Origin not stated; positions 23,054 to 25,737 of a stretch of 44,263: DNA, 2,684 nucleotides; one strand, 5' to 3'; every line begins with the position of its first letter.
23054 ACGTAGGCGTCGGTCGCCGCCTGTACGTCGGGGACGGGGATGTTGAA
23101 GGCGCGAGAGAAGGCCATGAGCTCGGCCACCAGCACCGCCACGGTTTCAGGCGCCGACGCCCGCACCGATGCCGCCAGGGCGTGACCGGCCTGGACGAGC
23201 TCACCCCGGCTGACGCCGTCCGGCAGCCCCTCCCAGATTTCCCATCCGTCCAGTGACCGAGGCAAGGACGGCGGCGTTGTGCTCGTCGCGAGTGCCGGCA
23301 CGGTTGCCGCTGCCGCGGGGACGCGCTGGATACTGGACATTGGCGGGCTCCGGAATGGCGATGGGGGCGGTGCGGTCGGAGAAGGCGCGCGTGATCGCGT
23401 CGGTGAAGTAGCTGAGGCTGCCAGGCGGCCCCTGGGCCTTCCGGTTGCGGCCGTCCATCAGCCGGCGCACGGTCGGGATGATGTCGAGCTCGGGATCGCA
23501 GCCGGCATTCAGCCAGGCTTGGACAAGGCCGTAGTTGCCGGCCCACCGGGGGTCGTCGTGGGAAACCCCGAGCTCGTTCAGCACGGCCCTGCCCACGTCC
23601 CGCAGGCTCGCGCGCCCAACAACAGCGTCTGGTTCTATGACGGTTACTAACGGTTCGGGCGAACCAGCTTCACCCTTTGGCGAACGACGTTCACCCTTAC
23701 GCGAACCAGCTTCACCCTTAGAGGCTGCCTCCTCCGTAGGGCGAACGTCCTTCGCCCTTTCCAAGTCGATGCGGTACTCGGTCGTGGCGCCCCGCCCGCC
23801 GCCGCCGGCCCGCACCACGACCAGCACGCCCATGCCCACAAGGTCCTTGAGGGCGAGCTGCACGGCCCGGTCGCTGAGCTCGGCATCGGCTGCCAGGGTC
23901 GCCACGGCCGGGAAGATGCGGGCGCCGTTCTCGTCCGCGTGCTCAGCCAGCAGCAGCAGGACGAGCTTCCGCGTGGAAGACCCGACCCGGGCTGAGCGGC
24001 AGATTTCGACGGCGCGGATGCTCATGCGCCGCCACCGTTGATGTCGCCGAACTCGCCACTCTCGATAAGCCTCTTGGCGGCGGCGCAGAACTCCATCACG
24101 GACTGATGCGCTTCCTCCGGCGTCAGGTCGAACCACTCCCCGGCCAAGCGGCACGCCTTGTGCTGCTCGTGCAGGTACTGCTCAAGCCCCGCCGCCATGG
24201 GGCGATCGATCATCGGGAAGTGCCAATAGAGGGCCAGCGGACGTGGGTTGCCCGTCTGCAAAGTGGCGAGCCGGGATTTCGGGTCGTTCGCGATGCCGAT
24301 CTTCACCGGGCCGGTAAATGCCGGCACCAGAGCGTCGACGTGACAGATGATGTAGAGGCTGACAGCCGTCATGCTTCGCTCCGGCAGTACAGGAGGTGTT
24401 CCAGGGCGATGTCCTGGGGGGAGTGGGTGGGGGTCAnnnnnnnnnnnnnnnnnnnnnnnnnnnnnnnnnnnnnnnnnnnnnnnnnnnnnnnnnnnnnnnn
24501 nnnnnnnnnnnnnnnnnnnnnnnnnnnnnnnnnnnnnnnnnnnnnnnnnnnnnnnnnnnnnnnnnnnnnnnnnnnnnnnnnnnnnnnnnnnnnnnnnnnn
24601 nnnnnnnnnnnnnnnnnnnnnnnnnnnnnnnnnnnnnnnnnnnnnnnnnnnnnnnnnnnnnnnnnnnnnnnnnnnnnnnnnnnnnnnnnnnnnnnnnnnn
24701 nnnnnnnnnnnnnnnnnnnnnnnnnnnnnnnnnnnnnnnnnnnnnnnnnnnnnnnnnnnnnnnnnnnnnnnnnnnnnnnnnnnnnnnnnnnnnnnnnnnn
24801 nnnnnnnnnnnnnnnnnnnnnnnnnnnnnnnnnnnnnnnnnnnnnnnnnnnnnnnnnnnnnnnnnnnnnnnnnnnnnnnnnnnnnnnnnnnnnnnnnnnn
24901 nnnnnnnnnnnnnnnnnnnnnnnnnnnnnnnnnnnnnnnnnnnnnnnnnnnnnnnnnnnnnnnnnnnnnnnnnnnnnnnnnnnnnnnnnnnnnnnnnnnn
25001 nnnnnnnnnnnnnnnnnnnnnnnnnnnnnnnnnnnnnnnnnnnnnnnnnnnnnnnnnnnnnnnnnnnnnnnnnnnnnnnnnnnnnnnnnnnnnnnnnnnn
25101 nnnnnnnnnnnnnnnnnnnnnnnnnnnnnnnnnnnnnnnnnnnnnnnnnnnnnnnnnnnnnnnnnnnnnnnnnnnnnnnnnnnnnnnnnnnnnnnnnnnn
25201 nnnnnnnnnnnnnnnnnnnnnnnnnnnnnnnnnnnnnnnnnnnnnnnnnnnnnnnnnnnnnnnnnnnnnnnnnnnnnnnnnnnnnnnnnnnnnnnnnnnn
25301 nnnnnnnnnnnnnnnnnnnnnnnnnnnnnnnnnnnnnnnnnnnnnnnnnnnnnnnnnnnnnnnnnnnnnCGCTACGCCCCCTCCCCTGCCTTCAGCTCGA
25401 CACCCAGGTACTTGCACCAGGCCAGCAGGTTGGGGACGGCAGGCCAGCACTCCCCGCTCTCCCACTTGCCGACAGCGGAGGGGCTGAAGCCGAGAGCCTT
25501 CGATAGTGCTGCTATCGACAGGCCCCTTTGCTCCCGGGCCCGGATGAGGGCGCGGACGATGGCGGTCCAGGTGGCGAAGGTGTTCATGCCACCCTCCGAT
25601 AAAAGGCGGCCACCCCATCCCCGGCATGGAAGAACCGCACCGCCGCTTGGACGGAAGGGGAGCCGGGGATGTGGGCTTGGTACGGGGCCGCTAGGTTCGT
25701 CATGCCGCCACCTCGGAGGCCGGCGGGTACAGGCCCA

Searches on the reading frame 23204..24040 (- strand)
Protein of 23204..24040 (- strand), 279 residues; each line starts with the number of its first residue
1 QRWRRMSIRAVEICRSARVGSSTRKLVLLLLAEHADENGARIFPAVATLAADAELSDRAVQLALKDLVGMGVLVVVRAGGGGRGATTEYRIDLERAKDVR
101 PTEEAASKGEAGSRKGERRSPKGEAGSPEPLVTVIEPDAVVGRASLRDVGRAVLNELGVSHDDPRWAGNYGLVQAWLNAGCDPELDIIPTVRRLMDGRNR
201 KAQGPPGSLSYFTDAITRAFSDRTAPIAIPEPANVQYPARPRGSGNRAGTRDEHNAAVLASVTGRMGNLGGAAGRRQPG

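Call 70: search_protein_families(library=pfam, proteins=[window:23204-24040:-], max_evalue=0.01)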
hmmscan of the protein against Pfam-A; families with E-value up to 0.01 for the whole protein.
window:23204-24040:- (279 aa): 2 families
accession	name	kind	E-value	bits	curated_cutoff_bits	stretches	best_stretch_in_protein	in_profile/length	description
PF13730.12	HTH_36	-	1.4e-08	34.9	25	1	22-71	5-53/55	Helix-turn-helix domain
PF14502.12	HTH_41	-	0.0063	16.4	25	0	39-79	3-42/48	Helix-turn-helix domain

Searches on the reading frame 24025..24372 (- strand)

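Call 70: search_protein_families(library=pfam, proteins=[window:24025-24372:-], max_evalue=0.01)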
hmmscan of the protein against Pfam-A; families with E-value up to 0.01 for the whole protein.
window:24025-24372:- (116 aa): 2 families
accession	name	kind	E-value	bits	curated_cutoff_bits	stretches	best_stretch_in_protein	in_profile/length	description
PF13455.12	MUG113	-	2.9e-12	47.4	22.3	1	23-91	1-69/73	Meiotically up-regulated gene 113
PF10544.15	T5orf172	-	7.2e-09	36.5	20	1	21-92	13-97/101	T5orf172 domain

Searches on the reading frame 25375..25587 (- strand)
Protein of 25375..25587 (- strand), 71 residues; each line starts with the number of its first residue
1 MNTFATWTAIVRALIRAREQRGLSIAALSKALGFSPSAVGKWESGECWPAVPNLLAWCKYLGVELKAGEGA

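Call 70: search_protein_families(library=pfam, proteins=[window:25375-25587:-], max_evalue=0.01)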
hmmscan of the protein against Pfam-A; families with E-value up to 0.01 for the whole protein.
window:25375-25587:- (71 aa): 6 families
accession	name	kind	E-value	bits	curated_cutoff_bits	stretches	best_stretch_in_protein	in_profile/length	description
PF01381.28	HTH_3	-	8.5e-13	48.6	23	1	15-65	2-52/55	Helix-turn-helix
PF13560.12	HTH_31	-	1.9e-09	38.1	27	1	13-64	5-57/64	Helix-turn-helix domain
PF12844.13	HTH_19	-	2.8e-06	27.6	30.2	1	16-66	6-56/64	Helix-turn-helix domain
PF13443.12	HTH_26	-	0.00024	21.7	22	1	18-65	6-54/63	Cro/C1-type HTH DNA-binding domain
PF13384.12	HTH_23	-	0.0017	18.5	24.6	1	14-42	10-37/50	Homeodomain-like domain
PF13413.12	HTH_25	-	0.003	17.8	24.6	1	14-44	2-32/62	Helix-turn-helix domain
